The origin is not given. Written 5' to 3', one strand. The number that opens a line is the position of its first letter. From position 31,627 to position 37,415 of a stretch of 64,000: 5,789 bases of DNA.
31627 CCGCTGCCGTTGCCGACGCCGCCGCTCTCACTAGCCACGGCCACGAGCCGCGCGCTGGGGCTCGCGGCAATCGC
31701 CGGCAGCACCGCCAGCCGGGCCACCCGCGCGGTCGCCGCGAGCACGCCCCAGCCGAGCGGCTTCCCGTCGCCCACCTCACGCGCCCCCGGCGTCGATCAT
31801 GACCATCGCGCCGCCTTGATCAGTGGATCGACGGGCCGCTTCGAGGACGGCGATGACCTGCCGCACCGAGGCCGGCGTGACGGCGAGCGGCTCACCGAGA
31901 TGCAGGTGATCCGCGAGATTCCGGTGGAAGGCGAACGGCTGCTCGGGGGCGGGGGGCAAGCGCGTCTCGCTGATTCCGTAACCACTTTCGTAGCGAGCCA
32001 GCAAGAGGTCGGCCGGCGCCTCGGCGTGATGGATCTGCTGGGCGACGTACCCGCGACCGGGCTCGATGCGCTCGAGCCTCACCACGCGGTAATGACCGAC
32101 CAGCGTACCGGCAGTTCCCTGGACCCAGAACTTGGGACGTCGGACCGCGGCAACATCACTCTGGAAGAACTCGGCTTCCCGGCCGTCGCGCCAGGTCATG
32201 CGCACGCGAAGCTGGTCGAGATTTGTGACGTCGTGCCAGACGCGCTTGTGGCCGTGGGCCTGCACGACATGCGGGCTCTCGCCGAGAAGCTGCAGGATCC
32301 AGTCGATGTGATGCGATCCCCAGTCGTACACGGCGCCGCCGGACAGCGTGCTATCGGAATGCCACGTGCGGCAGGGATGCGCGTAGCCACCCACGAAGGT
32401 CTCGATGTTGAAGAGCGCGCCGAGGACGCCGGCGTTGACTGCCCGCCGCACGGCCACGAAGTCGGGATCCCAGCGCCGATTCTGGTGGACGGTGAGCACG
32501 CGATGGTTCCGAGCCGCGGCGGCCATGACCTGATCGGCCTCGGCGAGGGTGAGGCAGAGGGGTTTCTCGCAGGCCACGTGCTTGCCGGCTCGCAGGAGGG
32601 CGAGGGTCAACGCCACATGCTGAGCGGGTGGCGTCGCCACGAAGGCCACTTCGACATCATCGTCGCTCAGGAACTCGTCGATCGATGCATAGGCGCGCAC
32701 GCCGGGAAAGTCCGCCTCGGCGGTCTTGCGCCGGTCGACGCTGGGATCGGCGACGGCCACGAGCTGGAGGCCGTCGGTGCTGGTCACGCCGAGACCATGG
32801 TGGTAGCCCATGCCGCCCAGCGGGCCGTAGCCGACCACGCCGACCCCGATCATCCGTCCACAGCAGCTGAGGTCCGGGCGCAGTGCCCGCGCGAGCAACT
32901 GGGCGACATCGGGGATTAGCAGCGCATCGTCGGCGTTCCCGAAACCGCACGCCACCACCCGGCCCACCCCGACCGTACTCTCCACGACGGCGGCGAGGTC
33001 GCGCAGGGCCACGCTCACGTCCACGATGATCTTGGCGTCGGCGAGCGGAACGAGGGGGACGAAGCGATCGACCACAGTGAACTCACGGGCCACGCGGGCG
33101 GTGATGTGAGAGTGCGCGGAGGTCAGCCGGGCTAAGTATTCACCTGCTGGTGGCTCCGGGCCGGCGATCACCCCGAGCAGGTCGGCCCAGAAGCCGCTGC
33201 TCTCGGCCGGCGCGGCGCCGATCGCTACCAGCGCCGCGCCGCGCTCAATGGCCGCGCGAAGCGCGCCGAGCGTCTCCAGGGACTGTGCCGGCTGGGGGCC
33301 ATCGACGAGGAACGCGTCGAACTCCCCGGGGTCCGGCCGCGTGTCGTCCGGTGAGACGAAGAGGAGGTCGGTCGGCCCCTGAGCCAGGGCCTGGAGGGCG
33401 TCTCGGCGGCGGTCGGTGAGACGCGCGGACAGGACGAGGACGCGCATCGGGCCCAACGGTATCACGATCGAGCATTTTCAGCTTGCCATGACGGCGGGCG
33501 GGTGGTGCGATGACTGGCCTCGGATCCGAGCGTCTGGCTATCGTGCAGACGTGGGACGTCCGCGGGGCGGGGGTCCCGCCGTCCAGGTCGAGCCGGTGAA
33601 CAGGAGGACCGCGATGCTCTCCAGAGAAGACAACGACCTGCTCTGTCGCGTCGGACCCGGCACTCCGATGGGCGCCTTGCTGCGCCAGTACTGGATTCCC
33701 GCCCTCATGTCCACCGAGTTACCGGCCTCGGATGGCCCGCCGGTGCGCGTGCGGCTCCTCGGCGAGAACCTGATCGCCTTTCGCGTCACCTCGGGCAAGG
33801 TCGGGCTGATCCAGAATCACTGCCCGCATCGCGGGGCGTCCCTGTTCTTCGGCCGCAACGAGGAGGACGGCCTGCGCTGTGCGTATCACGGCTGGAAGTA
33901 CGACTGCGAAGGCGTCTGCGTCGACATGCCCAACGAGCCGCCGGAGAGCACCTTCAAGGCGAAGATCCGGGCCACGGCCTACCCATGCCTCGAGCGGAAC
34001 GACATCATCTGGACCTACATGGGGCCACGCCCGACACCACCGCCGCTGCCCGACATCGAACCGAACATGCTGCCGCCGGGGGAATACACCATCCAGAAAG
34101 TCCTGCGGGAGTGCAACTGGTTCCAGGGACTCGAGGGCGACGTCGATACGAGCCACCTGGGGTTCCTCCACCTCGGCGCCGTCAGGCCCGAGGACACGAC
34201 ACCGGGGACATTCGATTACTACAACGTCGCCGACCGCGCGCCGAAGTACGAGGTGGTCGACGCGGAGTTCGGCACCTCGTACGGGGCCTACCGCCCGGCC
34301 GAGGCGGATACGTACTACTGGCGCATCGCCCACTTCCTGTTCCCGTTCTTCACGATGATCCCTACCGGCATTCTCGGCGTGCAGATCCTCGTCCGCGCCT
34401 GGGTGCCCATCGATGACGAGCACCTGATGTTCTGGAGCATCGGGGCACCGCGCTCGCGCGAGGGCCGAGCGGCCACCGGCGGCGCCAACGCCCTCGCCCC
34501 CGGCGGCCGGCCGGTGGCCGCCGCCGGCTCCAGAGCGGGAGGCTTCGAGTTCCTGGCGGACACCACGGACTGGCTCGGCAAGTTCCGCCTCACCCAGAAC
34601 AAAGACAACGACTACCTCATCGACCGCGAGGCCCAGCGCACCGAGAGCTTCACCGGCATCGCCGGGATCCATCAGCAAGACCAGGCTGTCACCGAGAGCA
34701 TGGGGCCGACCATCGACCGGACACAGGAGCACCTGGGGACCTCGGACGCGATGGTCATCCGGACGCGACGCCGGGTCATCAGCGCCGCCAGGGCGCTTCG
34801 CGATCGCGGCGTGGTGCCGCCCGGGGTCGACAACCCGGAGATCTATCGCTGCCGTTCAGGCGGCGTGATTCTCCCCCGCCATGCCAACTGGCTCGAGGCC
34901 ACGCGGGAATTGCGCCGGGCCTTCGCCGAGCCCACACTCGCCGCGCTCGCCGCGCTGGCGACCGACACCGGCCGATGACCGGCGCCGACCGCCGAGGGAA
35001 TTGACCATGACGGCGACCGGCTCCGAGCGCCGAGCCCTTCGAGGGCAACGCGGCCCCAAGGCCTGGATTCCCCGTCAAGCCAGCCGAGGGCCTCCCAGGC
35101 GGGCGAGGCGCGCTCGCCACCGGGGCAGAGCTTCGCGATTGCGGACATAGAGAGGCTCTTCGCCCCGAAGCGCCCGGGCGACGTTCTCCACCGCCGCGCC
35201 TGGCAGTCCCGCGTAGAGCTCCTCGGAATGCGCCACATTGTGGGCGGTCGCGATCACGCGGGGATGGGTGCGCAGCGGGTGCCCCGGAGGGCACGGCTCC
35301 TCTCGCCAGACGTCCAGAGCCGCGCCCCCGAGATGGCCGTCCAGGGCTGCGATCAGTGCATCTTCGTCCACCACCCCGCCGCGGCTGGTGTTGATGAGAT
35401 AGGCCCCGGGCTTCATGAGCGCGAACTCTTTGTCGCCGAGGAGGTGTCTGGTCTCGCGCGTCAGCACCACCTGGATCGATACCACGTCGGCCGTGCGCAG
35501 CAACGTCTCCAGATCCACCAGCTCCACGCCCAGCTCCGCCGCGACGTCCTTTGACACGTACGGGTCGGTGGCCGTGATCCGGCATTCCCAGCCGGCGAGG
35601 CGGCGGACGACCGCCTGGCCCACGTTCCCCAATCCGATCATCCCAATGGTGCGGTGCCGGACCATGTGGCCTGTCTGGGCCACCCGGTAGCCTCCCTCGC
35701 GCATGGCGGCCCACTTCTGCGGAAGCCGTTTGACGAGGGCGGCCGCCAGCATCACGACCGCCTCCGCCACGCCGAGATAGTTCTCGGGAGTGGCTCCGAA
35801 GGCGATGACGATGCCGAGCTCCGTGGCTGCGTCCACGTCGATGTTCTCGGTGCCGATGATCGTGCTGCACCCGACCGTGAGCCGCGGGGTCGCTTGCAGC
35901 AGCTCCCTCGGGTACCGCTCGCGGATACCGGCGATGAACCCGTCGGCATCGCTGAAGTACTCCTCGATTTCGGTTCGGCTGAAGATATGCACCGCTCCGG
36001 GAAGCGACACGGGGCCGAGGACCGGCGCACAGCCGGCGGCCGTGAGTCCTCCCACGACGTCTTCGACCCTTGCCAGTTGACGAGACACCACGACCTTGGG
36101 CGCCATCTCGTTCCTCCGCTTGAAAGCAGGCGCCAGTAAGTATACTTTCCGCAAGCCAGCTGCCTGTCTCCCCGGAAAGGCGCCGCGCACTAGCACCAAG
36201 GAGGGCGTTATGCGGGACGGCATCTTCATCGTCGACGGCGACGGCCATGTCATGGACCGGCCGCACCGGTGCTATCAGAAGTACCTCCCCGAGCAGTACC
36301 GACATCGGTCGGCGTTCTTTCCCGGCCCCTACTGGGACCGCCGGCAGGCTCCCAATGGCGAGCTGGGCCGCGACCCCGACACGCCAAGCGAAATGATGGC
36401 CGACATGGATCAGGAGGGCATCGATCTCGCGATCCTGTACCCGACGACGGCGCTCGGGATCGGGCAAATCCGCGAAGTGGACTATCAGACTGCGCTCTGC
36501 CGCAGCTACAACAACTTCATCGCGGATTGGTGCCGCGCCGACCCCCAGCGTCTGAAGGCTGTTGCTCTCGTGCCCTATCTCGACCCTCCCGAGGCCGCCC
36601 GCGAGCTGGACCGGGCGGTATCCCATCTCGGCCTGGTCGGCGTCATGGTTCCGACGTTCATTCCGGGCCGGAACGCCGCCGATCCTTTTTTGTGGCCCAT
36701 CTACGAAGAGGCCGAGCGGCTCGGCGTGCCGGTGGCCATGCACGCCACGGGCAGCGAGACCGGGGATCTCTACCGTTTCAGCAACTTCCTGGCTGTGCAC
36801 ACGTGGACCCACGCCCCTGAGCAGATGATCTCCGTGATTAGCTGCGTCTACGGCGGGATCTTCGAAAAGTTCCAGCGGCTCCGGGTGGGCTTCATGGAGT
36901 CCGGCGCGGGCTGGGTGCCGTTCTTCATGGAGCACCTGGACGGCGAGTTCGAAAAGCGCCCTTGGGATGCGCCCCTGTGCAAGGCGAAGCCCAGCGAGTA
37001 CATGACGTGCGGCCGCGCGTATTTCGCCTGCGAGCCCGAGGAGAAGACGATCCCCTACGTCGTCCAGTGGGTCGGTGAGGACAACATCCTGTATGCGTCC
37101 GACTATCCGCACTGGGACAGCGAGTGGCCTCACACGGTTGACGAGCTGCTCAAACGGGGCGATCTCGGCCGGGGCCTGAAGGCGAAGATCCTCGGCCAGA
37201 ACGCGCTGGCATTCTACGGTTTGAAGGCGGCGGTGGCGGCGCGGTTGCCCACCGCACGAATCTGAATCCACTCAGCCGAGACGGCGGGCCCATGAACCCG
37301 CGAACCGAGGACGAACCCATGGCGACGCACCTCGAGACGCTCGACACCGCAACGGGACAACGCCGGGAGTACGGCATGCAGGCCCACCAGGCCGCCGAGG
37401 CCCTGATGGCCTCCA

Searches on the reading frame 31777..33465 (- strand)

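Call 9: search_protein_families(library=pfam, proteins=[window:31777-33465:-])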
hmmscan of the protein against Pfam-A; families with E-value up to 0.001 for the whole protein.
window:31777-33465:- (562 aa): 5 families
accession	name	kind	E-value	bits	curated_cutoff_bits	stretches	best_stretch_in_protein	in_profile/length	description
PF01408.29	GFO_IDH_MocA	-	5.2e-27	95.3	24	1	206-327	1-119/120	Oxidoreductase family, NAD-binding Rossmann fold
PF22725.1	GFO_IDH_MocA_C3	-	8e-20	71.5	27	1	336-455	1-123/124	GFO/IDH/MocA C-terminal domain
PF02894.22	GFO_IDH_MocA_C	-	5.2e-16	59.5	22.9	1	340-552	1-214/218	Oxidoreductase family, C-terminal alpha/beta domain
PF06283.17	ThuA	-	0.00028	21.6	33.4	1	67-196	70-207/209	Trehalose utilisation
PF03447.22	NAD_binding_3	-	0.00091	20.4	24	0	231-323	20-112/116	Homoserine dehydrogenase, NAD binding domain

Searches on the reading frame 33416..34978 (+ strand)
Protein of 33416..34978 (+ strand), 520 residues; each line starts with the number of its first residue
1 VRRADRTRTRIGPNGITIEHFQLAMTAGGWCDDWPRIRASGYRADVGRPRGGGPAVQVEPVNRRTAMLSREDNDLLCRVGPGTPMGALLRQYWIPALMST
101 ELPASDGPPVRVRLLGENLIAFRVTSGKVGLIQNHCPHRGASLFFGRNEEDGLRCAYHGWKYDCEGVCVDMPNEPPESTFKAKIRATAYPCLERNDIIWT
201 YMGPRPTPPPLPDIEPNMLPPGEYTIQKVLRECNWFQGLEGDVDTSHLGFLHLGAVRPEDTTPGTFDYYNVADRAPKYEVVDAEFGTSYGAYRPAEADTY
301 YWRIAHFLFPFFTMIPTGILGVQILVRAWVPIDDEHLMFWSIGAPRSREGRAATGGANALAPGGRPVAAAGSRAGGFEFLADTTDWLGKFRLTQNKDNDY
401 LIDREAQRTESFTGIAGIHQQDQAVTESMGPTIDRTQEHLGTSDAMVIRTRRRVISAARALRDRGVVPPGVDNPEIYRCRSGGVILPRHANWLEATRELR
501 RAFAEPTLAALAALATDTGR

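Call 9: search_protein_families(library=pfam, proteins=[window:33416-34978:+])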
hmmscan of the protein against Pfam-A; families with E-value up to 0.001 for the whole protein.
window:33416-34978:+ (520 aa): 2 families
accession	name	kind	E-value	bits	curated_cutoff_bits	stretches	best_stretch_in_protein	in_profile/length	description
PF19301.5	LigXa_C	-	5e-33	115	27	2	388-494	176-283/304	LigXa C-terminal domain like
PF00355.32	Rieske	-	2.3e-18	66.3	20.3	1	93-176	2-83/88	Rieske [2Fe-2S] domain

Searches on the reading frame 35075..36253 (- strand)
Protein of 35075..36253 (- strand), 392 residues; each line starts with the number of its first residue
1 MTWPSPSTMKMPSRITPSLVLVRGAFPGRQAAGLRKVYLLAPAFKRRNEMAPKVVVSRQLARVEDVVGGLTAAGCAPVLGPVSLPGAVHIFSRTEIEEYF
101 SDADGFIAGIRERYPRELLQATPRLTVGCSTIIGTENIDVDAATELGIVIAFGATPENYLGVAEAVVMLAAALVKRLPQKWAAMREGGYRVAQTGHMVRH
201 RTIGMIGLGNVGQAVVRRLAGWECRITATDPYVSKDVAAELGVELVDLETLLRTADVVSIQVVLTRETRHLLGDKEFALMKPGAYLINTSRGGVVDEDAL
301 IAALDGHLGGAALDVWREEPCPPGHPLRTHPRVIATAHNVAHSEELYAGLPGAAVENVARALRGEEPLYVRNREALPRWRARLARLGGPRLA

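Call 9: search_protein_families(library=pfam, proteins=[window:35075-36253:-])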
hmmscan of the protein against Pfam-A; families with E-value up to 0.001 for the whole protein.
window:35075-36253:- (392 aa): 3 families
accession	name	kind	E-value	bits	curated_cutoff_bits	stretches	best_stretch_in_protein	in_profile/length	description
PF02826.25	2-Hacid_dh_C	-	2.9e-54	183.6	25.1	1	168-338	2-176/178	D-isomer specific 2-hydroxyacid dehydrogenase, NAD binding domain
PF00389.36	2-Hacid_dh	-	8.5e-10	38.9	24.6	1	93-369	30-131/134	D-isomer specific 2-hydroxyacid dehydrogenase, catalytic domain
PF03446.21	NAD_binding_2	-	3.1e-05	24.5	21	1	202-297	1-100/161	NAD binding domain of 6-phosphogluconate dehydrogenase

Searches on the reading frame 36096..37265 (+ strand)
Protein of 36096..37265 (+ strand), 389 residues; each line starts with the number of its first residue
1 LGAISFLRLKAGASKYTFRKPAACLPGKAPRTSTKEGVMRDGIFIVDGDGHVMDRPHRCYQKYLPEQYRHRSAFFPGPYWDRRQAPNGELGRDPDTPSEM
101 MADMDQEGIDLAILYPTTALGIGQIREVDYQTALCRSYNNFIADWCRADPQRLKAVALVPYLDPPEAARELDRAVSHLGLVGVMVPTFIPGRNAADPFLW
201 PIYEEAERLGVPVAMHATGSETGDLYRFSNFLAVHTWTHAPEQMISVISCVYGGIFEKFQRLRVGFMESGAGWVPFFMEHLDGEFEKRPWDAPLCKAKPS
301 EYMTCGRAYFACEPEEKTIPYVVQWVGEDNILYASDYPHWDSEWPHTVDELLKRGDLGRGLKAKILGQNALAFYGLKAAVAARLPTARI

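Call 9: search_protein_families(library=pfam, proteins=[window:36096-37265:+])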
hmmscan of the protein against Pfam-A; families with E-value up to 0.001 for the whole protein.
window:36096-37265:+ (389 aa): 1 family
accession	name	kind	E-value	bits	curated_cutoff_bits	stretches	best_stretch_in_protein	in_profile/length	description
PF04909.20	Amidohydro_2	-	5.3e-41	141.7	26.4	1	47-376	2-289/289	Amidohydrolase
